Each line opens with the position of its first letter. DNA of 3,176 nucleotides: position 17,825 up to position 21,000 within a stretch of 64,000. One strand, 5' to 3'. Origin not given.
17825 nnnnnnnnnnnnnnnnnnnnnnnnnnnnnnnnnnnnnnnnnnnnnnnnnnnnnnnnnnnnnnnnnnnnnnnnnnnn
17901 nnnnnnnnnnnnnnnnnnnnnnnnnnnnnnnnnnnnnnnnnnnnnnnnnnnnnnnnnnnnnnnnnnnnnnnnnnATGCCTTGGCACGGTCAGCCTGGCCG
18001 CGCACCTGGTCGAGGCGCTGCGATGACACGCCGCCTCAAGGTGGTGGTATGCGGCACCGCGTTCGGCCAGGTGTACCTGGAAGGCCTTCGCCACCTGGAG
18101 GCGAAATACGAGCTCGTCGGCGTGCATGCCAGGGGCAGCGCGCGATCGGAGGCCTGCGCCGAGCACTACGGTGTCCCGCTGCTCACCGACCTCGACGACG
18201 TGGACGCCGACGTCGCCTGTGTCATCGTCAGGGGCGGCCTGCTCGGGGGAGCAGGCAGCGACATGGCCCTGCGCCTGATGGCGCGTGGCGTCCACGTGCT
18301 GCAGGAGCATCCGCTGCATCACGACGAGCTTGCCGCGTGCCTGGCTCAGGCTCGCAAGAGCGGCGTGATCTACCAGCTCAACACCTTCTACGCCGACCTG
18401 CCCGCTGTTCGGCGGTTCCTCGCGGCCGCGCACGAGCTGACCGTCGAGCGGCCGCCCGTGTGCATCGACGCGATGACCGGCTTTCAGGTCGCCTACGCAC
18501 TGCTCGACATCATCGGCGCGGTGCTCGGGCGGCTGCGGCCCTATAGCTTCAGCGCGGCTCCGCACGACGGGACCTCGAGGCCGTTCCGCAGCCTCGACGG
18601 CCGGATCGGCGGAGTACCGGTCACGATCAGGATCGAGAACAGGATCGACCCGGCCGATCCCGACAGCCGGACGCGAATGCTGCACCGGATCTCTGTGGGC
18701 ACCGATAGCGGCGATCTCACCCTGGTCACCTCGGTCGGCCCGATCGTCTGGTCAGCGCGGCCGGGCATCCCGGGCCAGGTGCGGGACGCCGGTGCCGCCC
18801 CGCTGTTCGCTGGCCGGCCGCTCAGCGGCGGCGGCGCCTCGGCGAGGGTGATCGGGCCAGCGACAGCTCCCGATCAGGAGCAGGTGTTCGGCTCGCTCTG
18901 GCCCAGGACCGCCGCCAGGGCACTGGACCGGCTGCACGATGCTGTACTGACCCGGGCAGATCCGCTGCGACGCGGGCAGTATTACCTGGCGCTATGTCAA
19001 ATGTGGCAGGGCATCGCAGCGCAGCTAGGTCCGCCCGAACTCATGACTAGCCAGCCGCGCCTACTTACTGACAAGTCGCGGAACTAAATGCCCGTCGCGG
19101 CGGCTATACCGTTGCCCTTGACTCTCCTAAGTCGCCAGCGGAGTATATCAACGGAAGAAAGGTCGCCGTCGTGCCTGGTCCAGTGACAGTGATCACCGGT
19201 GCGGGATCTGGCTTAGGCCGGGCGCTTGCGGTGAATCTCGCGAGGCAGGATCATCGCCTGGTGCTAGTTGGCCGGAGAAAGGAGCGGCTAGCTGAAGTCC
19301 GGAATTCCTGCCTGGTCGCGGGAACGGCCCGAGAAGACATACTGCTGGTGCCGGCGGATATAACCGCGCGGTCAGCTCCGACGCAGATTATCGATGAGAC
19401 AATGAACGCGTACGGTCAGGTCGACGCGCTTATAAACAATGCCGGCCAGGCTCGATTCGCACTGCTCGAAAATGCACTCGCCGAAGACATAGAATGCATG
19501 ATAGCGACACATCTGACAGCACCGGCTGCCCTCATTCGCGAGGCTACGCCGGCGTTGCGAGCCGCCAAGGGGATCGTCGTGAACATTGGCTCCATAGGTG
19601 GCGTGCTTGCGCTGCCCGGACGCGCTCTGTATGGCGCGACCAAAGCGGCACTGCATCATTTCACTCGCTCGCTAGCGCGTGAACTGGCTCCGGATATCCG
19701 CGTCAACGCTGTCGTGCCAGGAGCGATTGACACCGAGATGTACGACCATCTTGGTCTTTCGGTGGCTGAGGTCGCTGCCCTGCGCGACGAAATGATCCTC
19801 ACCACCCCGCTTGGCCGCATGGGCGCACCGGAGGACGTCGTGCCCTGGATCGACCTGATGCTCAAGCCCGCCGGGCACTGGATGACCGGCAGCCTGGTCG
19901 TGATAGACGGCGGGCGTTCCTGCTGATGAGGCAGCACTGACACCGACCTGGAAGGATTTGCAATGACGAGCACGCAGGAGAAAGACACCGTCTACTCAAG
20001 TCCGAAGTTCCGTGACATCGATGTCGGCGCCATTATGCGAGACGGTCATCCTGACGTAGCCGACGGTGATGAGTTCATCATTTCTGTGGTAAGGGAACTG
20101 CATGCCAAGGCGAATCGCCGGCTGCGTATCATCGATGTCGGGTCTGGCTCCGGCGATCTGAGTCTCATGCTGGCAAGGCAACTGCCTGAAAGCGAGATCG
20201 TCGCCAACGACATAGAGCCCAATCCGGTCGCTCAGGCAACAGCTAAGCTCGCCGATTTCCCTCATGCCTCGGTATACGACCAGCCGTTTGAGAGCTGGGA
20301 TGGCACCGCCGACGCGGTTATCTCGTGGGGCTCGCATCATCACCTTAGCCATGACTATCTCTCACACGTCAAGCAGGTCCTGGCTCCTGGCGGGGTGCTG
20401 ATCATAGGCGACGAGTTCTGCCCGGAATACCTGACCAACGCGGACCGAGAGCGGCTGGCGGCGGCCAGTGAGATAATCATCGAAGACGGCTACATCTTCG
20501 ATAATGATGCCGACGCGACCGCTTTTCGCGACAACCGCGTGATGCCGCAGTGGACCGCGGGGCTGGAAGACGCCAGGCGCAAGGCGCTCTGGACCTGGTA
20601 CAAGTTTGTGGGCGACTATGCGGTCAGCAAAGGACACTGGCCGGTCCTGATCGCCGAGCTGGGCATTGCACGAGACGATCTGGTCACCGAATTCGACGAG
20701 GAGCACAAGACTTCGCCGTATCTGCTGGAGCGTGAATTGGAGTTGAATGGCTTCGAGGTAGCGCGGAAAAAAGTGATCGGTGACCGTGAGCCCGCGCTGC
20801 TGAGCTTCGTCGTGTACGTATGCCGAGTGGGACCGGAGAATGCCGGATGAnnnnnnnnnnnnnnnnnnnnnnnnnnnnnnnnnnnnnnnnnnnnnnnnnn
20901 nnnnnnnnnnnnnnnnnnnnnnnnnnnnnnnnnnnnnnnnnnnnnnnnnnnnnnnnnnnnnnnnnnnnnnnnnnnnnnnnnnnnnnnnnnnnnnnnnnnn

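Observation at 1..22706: Pyochelin/coelibactin-type aryl-thiazoline NRPS cluster with an unusual tailoring set that includes a tryptophan 2,3-dioxygenase.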

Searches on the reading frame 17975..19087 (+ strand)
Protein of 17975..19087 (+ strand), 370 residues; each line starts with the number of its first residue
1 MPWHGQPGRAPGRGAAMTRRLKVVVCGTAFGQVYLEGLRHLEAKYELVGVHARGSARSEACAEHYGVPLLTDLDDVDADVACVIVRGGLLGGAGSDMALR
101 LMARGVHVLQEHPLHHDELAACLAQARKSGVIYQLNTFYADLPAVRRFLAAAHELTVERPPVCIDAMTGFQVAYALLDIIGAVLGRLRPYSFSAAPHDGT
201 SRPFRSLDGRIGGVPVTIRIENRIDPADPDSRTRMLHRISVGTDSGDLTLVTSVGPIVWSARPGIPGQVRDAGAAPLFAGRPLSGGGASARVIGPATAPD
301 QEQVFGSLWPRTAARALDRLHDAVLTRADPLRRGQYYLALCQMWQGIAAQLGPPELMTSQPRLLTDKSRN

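Call 4: search_protein_families(library=pfam, proteins=[window:17975-19087:+])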
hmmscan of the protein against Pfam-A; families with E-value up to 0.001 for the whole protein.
window:17975-19087:+ (370 aa): 2 families
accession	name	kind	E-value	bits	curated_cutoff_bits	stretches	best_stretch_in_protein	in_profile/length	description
PF01408.29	GFO_IDH_MocA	-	1e-19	71.8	24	1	21-136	1-119/120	Oxidoreductase family, NAD-binding Rossmann fold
PF21390.2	Irp3-like_C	-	7.7e-15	55.6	27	1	161-260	3-100/100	Thiazolinyl imine reductase Irp3-like, C-terminal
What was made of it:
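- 18023..19087 (+): Thiazolinyl imine reductase (PchG/Irp3 family). Pfam GFO_IDH_MocA and Irp3-like_C (call 4).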

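Call 85: search_protein_families(library=ncbifam, proteins=[window:18023-19087:+], max_evalue=1e-8)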
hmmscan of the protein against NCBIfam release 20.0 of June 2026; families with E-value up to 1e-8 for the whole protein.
window:18023-19087:+ (354 aa): 1 family
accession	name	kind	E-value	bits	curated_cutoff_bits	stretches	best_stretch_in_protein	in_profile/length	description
TIGR01761.1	thiaz-red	subfamily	9.9e-94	314.7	188.8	1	5-341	4-345/350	thiazolinyl imide reductase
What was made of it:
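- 18023..19087 (+): TIGR01761 scores 315 bits against a cut-off of 189 (call 85).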

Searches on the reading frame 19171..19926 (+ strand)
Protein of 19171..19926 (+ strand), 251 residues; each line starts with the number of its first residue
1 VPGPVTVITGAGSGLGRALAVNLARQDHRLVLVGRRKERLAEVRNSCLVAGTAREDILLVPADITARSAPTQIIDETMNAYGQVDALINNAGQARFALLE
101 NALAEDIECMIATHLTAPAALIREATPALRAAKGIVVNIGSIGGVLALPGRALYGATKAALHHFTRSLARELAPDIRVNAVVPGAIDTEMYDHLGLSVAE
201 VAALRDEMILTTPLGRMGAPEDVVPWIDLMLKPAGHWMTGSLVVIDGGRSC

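Call 4: search_protein_families(library=pfam, proteins=[window:19171-19926:+])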
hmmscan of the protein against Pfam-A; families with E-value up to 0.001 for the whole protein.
window:19171-19926:+ (251 aa): 5 families
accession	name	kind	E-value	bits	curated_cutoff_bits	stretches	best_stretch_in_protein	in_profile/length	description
PF00106.31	adh_short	-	2.5e-46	158.1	26.6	1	5-192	2-188/195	short chain dehydrogenase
PF13561.12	adh_short_C2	-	3.1e-45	155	27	1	10-248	1-234/236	Enoyl-(Acyl carrier protein) reductase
PF08659.16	KR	-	1.7e-14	54.6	22.6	1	6-173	3-168/180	KR domain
PF23441.1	SDR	-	9e-11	42.1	27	1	8-248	12-254/258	SDR-like rossmann domain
PF01370.27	Epimerase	-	0.00054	19.9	20.9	0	7-98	2-79/240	NAD dependent epimerase/dehydratase family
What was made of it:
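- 19171..19926 (+): SDR oxidoreductase, first gene of the cassette (TioH/Swb2-like by position and family). Pfam adh_short (call 4).
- On 3-Hydroxyquinaldic acid (3HQA) starter pathway: SDR, AT and TDO at 19171-22706 (call 4).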

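Call 22: search_protein_families(library=ncbifam, proteins=[window:19171-19926:+], max_evalue=0.00001)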
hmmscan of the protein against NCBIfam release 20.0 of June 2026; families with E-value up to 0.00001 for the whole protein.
window:19171-19926:+ (251 aa): 221 families (the best 25 are shown)
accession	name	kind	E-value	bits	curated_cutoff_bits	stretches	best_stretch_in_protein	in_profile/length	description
NF005559.1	PRK07231.1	subfamily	4.5e-52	177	215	1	3-250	4-248/249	glucose 1-dehydrogenase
NF052558.1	MBtsdlDhBudC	equivalog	6.6e-44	150.3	270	1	5-250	5-242/250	meso-2,3-butanediol dehydrogenase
NF005873.0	PRK07814.1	equivalog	8.4e-44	150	346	1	3-248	10-250/263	SDR family oxidoreductase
NF047420.2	EF_P_mod_YmfI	equivalog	5.1e-43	147.5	238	1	6-248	2-234/236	elongation factor P 5-aminopentanone reductase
NF006598.0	PRK09135.1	equivalog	9.1e-43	146.6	288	1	4-250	7-246/249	pteridine reductase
NF009466.0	PRK12826.1-2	subfamily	3.7e-42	144.5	222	1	6-250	6-245/248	3-oxoacyl-ACP reductase FabG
NF006565.0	PRK09072.1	equivalog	2e-41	142.3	238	1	6-192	8-190/265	SDR family oxidoreductase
NF004746.0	PRK06077.1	equivalog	3.3e-41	141.4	320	1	3-250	6-246/252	3-ketoacyl-(acyl-carrier-protein) reductase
TIGR01830.1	3oxo_ACP_reduc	equivalog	4.5e-41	141.1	297.75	1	7-248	2-237/239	3-oxoacyl-[acyl-carrier-protein] reductase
NF005893.0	PRK07856.1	equivalog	4.6e-41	140.8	255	1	3-248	9-240/255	SDR family oxidoreductase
NF005067.0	PRK06484.1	equivalog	5.2e-41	140.8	713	1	5-248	275-510/524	short chain dehydrogenase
NF004198.0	PRK05653.1-3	equivalog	1.4e-40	139.4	296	1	5-249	9-246/248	3-oxoacyl-ACP reductase FabG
NF004791.0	PRK06138.1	equivalog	4.3e-40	137.6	312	1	4-250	6-250/252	SDR family oxidoreductase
NF004778.0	PRK06124.1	equivalog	5.8e-39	134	303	1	3-249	11-252/256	SDR family oxidoreductase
NF004825.0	PRK06181.1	equivalog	1.5e-38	132.6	215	1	4-191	7-193/268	SDR family oxidoreductase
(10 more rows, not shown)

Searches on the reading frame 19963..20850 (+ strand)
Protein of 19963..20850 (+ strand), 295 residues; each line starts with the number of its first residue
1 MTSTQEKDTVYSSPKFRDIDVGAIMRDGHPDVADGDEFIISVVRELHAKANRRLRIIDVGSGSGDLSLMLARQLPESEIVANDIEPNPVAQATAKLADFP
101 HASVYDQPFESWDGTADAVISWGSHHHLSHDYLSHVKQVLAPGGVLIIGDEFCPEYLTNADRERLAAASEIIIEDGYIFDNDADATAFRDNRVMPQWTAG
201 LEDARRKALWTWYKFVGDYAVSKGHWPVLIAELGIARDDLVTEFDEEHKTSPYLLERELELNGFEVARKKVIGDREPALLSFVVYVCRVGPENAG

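Call 4: search_protein_families(library=pfam, proteins=[window:19963-20850:+])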
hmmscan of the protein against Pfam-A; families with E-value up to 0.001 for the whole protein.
window:19963-20850:+ (295 aa): 7 families
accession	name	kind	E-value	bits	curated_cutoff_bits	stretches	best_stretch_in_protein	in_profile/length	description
PF13649.12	Methyltransf_25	-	7.2e-13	49.5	27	1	56-144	1-97/97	Methyltransferase domain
PF08242.18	Methyltransf_12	-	2.8e-11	44.4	30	1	57-146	1-98/98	Methyltransferase domain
PF08241.18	Methyltransf_11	-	3e-11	44.2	21.2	1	57-148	1-95/95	Methyltransferase domain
PF13489.12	Methyltransf_23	-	6.8e-09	36.1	27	1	37-149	7-117/164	Methyltransferase domain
PF13847.12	Methyltransf_31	-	3e-07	30.7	27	1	53-150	4-111/145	Methyltransferase domain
PF05175.20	MTS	-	4.9e-06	26.7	23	1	48-148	29-138/170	Methyltransferase small domain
PF06080.18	DUF938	-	0.00024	21.4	27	1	36-105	11-78/202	Protein of unknown function (DUF938)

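Call 22: search_protein_families(library=ncbifam, proteins=[window:19963-20850:+], max_evalue=0.00001)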
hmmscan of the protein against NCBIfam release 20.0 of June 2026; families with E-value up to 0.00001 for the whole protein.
window:19963-20850:+ (295 aa): 6 families
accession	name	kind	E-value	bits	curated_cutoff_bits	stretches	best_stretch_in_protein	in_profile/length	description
NF043040.1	corrin_prot_MT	hypoth_equivalog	9e-09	35.1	180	1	44-159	32-158/216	corrinoid protein-associated methyltransferase CpaM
NF010703.0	PRK14103.1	equivalog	5.4e-08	32.6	320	1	49-147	26-123/256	trans-aconitate 2-methyltransferase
TIGR02072.1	BioC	equivalog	1.5e-07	31.5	184.95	1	45-148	26-132/244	malonyl-ACP O-methyltransferase BioC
TIGR02469.1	CbiT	equivalog_domain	2.6e-07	30.9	78.3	1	46-148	15-120/124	precorrin-6Y C5,15-methyltransferase (decarboxylating) subunit CbiT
NF041537.1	ArsM_AhpD_UU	exception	8.7e-07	28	510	1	55-167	79-199/345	arsenite methyltransferase/AhpD domain selenoprotein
TIGR03534.1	RF_mod_PrmC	equivalog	9.1e-07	28.6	199.1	1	39-94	77-130/253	peptide chain release factor N(5)-glutamine methyltransferase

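Call 49: search_solved_structures(query=window:19963-20850:+, max_evalue=0.001)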
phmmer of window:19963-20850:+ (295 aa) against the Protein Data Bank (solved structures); distinct sequences matched with E-value up to 0.001: 10.
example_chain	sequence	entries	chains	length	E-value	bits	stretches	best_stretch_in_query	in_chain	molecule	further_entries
9fce_A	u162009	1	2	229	1.9e-09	40.4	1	41-148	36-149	SAM dependent methyltransferase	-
9fd3_A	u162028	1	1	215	4.8e-09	39.1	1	52-151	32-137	SAM-dependent methyltransferase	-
9fcd_A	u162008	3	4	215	4.8e-09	39.1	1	52-151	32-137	SAM-dependent methyltransferase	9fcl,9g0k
9fcy_A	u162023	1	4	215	4.8e-09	39.1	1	52-151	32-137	SAM-dependent methyltransferase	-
9fcs_A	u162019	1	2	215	4.3e-08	36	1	52-151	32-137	SAM-dependent methyltransferase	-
9fcx_A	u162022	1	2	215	4.4e-08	35.9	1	52-151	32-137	SAM-dependent methyltransferase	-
9fcq_A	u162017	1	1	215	1e-07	34.7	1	52-151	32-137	SAM-dependent methyltransferase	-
9fcu_A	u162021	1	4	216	1.1e-07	34.6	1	52-151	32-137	SAM-dependent methyltransferase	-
3mgg_A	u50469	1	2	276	0.00014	24.4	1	55-150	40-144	Methyltransferase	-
3bus_A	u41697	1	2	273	0.00068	22.2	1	54-164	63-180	Methyltransferase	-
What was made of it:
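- On Beta-methyltryptophan cassette (StnR/StnQ1, MarG/MarI): PDB hits to the MT are unnamed SAM methyltransferases (call 49).
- PDB hits are uninformative (call 49).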
